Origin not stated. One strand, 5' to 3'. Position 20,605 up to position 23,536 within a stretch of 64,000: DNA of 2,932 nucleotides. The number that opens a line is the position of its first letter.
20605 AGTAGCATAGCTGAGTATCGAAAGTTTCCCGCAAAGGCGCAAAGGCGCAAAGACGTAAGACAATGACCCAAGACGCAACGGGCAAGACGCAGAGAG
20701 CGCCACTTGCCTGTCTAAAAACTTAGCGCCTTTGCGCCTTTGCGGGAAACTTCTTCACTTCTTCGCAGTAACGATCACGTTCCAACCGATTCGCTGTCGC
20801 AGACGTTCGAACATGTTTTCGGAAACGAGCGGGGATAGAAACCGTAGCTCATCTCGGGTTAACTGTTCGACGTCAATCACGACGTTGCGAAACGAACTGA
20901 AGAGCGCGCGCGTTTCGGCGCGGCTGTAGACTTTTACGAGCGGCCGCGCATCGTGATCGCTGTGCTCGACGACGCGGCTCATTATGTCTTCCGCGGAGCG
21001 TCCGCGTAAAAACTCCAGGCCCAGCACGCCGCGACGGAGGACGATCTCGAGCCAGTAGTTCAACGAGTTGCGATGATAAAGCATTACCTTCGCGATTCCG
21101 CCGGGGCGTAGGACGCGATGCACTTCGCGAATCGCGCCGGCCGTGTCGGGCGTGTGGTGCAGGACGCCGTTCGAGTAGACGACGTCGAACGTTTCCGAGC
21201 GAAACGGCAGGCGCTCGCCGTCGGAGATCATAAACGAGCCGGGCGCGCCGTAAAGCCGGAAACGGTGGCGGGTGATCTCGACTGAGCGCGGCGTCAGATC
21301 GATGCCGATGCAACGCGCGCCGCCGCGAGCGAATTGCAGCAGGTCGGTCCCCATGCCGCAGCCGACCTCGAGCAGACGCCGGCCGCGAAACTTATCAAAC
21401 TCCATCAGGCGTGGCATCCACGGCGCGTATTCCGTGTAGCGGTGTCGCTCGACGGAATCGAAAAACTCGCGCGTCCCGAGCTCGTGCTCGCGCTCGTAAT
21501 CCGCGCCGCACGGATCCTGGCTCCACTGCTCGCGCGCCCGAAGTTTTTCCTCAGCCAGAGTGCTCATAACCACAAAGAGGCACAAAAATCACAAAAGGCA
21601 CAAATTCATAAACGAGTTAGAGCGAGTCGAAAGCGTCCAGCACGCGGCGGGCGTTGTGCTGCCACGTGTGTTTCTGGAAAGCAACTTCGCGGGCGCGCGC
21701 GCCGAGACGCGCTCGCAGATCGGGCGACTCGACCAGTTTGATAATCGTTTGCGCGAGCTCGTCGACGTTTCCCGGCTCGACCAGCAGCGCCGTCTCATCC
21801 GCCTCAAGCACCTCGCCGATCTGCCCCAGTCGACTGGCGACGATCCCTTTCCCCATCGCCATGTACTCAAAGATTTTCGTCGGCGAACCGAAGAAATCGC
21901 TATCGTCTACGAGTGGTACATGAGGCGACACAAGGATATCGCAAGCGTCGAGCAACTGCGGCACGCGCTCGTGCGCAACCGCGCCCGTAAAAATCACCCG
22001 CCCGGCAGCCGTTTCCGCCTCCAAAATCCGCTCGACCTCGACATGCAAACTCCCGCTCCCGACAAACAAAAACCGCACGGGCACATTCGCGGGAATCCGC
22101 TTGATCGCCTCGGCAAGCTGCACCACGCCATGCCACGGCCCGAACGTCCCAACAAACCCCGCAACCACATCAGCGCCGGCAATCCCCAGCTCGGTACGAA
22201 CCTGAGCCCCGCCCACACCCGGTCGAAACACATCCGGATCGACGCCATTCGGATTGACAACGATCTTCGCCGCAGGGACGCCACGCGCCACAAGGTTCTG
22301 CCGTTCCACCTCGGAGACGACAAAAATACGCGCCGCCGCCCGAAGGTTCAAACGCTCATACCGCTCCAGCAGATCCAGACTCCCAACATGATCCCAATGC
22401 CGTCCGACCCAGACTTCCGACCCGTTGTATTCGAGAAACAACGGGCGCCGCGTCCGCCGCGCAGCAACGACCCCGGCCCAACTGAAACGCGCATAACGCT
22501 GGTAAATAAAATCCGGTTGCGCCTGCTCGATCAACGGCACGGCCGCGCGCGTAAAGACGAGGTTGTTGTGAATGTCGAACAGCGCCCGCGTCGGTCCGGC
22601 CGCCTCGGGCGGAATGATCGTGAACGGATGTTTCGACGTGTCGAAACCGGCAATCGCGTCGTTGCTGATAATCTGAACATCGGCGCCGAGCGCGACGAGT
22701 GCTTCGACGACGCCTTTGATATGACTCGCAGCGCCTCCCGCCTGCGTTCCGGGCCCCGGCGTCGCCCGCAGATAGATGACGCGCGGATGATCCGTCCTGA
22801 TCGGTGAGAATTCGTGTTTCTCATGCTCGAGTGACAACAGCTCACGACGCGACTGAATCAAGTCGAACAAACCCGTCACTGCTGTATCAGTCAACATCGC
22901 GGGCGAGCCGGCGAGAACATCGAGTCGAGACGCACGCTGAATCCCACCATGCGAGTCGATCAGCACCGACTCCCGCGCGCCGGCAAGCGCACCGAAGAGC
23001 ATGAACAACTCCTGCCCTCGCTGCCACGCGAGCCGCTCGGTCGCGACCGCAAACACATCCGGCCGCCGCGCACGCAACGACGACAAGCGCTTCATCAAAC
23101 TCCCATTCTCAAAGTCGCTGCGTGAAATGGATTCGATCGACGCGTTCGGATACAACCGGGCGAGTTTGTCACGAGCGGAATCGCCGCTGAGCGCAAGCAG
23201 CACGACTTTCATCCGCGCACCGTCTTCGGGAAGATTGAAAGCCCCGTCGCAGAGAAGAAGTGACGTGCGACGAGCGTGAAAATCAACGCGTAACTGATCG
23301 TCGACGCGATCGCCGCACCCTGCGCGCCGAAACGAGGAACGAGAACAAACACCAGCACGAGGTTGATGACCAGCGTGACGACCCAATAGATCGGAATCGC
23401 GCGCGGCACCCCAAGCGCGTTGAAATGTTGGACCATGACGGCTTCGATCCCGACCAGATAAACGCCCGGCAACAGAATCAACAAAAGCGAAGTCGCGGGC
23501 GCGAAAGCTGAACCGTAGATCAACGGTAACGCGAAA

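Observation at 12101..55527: A REP-like family with consensus TAR-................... whose first three bases serve as the stop codon (or overlap the start codon) of the neighbouring gene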

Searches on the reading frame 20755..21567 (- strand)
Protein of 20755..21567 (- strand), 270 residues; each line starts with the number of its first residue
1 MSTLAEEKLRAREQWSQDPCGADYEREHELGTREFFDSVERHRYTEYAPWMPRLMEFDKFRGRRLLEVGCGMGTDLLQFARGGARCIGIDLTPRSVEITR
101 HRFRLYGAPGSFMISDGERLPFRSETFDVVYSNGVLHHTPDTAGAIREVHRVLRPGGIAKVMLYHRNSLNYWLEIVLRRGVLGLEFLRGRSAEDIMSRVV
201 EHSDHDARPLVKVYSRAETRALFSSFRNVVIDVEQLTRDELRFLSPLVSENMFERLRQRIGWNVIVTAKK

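Call 36: search_protein_families(library=pfam, proteins=[window:20755-21567:-], max_evalue=0.00001)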
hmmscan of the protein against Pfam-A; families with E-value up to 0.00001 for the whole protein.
window:20755-21567:- (270 aa): 6 families
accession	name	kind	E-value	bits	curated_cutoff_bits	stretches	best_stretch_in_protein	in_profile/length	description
PF08241.18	Methyltransf_11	-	2e-24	86.5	21.2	1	66-158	1-92/95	Methyltransferase domain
PF13649.12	Methyltransf_25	-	2.3e-22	79.9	27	1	66-157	2-97/97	Methyltransferase domain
PF13847.12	Methyltransf_31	-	6.5e-18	65.3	27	1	62-159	4-107/145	Methyltransferase domain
PF08242.18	Methyltransf_12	-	7.4e-17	62.3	30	1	66-158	1-97/98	Methyltransferase domain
PF13489.12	Methyltransf_23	-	6e-16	59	27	1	40-167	2-122/164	Methyltransferase domain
PF01209.24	Ubie_methyltran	-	6.4e-10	39.2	20.1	1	60-164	46-154/233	ubiE/COQ5 methyltransferase family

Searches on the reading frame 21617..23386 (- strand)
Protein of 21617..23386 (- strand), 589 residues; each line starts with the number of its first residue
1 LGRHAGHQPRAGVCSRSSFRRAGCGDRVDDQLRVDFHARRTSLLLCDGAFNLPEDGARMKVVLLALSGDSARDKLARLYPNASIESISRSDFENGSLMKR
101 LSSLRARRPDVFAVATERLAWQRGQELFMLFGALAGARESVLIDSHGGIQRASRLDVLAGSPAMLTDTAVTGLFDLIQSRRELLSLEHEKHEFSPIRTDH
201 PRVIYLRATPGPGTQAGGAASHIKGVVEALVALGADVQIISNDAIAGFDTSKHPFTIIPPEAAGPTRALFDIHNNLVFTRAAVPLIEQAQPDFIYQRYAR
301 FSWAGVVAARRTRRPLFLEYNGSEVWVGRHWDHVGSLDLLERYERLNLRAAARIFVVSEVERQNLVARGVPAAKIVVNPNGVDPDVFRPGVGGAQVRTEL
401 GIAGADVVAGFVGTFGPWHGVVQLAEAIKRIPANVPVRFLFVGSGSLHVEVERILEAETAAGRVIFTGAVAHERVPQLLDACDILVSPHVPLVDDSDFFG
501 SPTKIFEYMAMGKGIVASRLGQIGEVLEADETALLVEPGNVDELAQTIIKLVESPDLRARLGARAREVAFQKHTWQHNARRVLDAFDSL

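Call 36: search_protein_families(library=pfam, proteins=[window:21617-23386:-], max_evalue=0.00001)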
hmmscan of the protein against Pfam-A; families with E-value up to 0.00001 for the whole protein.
window:21617-23386:- (589 aa): 5 families
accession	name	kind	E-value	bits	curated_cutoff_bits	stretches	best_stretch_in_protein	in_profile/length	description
PF13692.12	Glyco_trans_1_4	-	3e-26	92.8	27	1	408-553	3-141/142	Glycosyl transferases group 1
PF00534.26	Glycos_transf_1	-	7.8e-25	87.8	26.4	1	398-567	7-171/172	Glycosyl transferases group 1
PF13439.12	Glyco_transf_4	-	1.3e-19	71.3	28.5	1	217-385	2-169/170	Glycosyltransferase Family 4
PF13579.12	Glyco_trans_4_4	-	7.8e-19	69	29.7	1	217-381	1-158/158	Glycosyl transferase 4-like domain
PF13524.12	Glyco_trans_1_2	-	1.8e-15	57.6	25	1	434-584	15-144/144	Glycosyl transferase-like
